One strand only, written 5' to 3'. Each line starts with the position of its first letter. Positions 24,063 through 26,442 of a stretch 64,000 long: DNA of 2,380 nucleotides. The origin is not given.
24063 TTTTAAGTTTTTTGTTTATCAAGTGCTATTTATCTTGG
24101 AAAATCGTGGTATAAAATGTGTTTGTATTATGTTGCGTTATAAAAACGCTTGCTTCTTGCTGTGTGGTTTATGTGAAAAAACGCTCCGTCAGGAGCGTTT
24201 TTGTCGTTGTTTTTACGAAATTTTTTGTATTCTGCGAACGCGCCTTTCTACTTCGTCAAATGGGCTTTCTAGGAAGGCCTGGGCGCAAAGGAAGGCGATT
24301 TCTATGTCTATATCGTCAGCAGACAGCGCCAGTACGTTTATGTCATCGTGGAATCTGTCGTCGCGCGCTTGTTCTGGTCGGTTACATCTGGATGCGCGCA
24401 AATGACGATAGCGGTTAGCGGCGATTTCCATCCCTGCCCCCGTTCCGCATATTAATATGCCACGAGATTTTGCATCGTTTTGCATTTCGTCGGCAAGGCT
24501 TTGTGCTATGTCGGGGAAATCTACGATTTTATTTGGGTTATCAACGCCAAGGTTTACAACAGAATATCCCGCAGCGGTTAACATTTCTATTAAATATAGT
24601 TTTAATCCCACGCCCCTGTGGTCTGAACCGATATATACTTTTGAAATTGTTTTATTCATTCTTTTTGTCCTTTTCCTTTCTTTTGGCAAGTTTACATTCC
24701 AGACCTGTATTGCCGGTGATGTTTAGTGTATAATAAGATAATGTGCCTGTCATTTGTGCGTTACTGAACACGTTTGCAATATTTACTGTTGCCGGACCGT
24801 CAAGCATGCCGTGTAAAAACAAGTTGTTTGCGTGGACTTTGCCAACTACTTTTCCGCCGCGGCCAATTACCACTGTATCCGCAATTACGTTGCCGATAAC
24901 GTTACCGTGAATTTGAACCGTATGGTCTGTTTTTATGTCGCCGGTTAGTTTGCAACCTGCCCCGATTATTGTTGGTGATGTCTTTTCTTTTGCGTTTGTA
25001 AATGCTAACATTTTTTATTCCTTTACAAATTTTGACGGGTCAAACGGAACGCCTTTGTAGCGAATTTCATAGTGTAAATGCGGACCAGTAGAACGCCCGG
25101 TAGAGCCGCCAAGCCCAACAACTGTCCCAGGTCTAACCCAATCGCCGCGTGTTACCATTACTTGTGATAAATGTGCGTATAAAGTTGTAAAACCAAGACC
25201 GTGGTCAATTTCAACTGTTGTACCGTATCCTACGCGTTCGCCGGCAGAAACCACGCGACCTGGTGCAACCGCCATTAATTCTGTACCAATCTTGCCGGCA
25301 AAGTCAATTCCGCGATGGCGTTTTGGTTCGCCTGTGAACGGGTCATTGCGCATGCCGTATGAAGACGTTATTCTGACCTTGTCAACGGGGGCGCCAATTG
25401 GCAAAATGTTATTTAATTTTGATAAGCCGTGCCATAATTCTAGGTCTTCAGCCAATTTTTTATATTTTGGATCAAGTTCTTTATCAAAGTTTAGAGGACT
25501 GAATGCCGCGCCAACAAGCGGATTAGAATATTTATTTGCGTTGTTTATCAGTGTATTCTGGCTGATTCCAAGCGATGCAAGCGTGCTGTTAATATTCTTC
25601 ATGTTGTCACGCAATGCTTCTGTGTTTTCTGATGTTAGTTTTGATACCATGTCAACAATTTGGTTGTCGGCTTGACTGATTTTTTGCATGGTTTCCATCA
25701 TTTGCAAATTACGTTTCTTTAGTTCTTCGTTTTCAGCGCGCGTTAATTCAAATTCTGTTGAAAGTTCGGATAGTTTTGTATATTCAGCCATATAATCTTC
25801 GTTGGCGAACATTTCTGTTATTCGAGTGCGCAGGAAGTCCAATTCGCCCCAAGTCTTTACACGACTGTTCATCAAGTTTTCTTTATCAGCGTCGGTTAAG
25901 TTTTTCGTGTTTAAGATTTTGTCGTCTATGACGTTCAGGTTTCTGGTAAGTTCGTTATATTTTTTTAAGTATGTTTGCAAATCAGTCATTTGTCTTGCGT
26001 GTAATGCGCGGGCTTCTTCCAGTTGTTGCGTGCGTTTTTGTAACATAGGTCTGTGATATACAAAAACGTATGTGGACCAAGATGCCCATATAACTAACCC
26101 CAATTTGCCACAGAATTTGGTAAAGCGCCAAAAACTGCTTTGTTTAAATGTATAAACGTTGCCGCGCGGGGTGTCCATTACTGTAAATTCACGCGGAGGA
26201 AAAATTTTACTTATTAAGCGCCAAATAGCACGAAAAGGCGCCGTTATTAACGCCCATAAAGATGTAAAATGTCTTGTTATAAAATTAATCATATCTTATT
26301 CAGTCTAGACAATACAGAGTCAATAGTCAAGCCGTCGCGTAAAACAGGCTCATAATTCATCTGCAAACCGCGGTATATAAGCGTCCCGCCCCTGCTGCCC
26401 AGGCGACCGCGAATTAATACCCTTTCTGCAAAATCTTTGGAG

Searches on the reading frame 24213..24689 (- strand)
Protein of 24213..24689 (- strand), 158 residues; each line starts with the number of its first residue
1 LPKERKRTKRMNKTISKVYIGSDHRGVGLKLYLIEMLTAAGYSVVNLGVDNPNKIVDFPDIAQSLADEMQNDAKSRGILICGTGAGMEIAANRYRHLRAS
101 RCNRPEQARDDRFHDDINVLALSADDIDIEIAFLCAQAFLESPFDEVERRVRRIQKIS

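Call 89: search_protein_families(library=pfam, proteins=[window:24213-24689:-], max_evalue=0.0001)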
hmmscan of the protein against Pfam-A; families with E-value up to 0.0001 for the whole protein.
window:24213-24689:- (158 aa): 1 family
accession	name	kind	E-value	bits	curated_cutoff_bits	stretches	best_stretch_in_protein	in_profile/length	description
PF02502.23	LacAB_rpiB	-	5.3e-38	130.5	24.7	1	18-157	1-138/138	Ribose/Galactose Isomerase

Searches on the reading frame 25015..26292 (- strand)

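Call 57: search_protein_families(library=pfam, proteins=[window:25015-26292:-], max_evalue=0.001)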
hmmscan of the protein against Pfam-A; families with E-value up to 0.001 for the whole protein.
window:25015-26292:- (425 aa): 1 family
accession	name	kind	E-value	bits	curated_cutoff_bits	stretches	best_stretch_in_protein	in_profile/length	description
PF01551.29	Peptidase_M23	-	3.6e-32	110.9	28.7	1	325-419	2-96/96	Peptidase family M23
